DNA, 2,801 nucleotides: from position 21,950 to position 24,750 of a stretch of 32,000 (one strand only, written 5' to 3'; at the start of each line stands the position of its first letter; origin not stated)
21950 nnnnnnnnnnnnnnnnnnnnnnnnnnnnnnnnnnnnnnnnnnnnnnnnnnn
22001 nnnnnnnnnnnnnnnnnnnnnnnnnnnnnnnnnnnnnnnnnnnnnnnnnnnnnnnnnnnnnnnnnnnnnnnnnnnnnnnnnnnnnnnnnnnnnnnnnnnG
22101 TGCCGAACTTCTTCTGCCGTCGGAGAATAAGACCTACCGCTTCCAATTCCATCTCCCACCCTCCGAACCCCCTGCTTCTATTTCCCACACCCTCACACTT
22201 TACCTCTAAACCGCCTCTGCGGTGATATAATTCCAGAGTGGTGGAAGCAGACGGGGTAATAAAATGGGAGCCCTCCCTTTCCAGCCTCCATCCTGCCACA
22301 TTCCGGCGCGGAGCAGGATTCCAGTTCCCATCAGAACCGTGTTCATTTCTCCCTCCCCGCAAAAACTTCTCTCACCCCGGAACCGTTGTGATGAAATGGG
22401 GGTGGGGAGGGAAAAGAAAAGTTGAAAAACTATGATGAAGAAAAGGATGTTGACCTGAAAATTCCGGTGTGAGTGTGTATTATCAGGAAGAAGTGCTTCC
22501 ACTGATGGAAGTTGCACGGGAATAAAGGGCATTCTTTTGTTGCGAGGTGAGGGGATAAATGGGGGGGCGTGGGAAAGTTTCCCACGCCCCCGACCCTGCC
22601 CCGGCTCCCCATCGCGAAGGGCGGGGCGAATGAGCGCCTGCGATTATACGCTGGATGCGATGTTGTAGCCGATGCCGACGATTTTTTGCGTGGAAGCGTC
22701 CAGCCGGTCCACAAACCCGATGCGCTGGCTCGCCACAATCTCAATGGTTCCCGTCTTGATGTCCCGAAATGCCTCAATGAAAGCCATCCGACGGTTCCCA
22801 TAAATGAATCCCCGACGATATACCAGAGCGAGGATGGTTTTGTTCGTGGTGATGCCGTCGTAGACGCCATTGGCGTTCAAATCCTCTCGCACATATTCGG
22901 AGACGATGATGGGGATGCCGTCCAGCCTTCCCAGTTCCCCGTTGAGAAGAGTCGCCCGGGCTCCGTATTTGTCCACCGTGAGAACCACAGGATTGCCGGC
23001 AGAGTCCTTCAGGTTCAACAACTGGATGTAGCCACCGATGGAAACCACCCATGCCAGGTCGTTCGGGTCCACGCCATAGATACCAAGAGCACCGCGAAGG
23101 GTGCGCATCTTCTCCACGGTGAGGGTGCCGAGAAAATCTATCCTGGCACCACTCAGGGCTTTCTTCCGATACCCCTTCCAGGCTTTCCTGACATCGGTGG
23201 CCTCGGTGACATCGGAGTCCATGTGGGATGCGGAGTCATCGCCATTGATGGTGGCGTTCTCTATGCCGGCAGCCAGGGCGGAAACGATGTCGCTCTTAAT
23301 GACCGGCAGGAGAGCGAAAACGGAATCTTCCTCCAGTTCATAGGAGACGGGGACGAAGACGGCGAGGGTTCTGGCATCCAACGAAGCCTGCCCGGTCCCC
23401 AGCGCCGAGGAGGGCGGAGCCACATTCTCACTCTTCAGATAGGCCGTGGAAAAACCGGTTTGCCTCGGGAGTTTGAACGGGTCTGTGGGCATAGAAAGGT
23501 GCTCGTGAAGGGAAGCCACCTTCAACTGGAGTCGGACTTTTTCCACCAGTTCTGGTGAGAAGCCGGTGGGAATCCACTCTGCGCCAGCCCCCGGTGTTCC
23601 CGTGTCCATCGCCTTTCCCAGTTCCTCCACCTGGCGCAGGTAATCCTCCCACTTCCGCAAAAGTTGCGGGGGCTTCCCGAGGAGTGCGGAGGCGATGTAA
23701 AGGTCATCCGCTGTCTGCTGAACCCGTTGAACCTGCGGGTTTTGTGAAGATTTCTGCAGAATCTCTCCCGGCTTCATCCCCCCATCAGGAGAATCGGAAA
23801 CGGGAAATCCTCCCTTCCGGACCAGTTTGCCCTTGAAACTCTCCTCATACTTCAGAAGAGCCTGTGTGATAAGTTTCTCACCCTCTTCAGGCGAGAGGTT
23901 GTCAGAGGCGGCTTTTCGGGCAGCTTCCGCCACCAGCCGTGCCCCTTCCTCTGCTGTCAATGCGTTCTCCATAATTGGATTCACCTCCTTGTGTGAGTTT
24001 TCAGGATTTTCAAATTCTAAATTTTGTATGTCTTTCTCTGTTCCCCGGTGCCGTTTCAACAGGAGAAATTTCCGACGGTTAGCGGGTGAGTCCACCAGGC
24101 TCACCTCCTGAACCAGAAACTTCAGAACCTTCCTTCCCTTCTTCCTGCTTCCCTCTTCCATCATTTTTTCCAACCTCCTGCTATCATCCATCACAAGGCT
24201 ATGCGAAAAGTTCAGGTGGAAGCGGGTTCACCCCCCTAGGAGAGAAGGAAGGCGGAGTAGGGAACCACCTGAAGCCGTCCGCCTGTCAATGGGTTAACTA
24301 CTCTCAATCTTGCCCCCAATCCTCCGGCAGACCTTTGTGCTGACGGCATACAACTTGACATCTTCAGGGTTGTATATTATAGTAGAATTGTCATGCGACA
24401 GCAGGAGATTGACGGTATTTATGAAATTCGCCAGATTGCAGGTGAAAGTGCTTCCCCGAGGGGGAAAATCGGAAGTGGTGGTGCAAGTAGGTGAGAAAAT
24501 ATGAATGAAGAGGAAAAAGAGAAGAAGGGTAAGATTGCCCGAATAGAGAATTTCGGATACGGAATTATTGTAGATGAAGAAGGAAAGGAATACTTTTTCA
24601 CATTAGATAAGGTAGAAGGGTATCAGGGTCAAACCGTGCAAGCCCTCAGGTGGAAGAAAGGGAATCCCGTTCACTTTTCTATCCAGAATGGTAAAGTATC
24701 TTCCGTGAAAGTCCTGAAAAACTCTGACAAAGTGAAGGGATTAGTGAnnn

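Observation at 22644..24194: Orphan, apparently intact HK97-fold capsid gene in a housekeeping neighbourhood: candidate domesticated capsid or encapsulin-like shell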

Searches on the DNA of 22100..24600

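Call 71: search_rna_families(source=window, start=22100, end=24600, threshold=evalue, max_evalue=1)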
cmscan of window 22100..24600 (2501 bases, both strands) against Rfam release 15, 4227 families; matches with E-value up to 1: 0.
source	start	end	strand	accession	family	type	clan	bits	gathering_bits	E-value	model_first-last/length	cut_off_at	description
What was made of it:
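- Tried and rejected: Rfam on the flanks: no hit (call 71).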
